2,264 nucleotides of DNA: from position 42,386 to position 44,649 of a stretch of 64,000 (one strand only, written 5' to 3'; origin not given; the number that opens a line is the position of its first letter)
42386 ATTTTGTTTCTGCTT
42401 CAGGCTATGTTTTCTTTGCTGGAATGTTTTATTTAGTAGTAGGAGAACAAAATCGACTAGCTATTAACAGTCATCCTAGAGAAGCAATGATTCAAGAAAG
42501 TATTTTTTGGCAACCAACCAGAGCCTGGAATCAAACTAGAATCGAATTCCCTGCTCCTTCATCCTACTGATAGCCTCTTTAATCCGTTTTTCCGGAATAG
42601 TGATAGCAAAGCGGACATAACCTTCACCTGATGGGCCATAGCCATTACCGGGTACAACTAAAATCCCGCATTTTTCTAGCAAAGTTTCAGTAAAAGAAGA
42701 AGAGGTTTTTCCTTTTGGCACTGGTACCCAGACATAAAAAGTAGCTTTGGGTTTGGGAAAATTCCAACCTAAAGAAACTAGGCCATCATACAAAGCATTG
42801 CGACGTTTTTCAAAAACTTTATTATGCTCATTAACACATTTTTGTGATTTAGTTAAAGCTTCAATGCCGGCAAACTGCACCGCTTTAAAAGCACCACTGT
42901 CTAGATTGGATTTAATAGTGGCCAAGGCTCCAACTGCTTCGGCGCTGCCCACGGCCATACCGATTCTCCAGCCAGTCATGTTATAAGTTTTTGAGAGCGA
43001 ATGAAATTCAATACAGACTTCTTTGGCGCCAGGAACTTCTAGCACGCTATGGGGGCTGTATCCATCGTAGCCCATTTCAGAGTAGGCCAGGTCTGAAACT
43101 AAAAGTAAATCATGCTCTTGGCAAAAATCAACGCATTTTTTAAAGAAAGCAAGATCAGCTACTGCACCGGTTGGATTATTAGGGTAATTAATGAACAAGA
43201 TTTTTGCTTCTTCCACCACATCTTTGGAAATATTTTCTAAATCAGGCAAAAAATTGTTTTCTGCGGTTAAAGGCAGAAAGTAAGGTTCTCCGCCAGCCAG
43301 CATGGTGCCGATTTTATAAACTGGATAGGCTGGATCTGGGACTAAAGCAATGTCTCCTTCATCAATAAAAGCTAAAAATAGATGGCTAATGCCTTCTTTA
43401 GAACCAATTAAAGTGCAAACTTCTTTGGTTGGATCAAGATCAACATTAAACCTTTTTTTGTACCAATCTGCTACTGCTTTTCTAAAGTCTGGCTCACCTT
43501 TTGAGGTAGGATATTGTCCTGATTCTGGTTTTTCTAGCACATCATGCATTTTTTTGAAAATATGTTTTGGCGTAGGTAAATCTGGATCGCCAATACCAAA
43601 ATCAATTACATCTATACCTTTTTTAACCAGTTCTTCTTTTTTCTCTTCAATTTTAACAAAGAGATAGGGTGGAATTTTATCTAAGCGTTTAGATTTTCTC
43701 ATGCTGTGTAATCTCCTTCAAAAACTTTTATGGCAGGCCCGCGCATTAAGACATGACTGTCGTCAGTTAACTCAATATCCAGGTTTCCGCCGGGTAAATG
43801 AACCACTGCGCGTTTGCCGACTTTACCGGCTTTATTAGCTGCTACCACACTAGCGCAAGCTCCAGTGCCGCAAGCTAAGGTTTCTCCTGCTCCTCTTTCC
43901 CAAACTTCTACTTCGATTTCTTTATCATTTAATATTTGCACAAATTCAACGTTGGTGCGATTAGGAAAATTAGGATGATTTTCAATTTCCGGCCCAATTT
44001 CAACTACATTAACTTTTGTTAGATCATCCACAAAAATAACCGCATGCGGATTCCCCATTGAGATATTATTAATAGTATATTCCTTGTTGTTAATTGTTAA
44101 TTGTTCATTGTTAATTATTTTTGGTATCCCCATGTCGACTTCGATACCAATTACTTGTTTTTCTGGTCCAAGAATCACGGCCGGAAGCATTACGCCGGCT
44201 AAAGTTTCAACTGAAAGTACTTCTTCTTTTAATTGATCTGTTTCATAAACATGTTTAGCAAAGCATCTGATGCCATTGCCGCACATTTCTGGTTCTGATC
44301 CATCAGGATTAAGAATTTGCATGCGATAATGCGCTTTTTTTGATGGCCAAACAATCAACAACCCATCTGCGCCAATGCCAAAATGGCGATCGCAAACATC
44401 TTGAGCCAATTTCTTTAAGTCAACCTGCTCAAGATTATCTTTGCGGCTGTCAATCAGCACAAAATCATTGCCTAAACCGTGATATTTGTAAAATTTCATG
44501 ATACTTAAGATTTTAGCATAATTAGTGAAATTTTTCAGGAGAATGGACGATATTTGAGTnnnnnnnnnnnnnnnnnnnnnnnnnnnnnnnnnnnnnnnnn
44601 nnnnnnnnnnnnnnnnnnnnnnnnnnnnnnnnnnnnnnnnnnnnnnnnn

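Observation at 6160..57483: Eleven copies of a fixed-geometry promoter-like motif mark a dispersed set of almost entirely orphan genes, a candidate alternative-sigma regulon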

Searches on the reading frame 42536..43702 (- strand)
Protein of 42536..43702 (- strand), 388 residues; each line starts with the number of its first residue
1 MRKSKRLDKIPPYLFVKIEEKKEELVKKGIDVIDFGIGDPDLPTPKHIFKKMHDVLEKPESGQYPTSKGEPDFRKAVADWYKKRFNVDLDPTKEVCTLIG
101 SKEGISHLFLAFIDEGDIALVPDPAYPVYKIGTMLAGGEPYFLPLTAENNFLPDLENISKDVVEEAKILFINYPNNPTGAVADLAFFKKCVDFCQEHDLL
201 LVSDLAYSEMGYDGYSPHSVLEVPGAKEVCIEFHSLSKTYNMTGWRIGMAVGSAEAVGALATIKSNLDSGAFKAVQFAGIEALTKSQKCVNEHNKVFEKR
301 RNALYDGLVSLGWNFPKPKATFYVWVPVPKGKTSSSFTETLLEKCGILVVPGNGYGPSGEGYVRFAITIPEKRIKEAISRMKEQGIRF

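Call 12: search_protein_families(library=pfam, max_evalue=0.0001, proteins=[window:42536-43702:-])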
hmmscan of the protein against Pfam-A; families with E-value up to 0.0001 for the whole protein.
window:42536-43702:- (388 aa): 1 family
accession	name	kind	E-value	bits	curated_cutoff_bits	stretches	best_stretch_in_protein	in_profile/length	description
PF00155.27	Aminotran_1_2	-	1e-69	235.9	19.7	1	31-380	2-360/361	Aminotransferase class I and II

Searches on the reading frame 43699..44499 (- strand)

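Call 103: search_protein_families(library=pfam, max_evalue=0.001, proteins=[window:43699-44499:-])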
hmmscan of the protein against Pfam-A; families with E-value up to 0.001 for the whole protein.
window:43699-44499:- (266 aa): 1 family
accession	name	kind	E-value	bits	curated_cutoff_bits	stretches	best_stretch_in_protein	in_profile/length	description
PF01678.24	DAP_epimerase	-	1.2e-68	229.2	34.7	2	146-258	3-120/121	Diaminopimelate epimerase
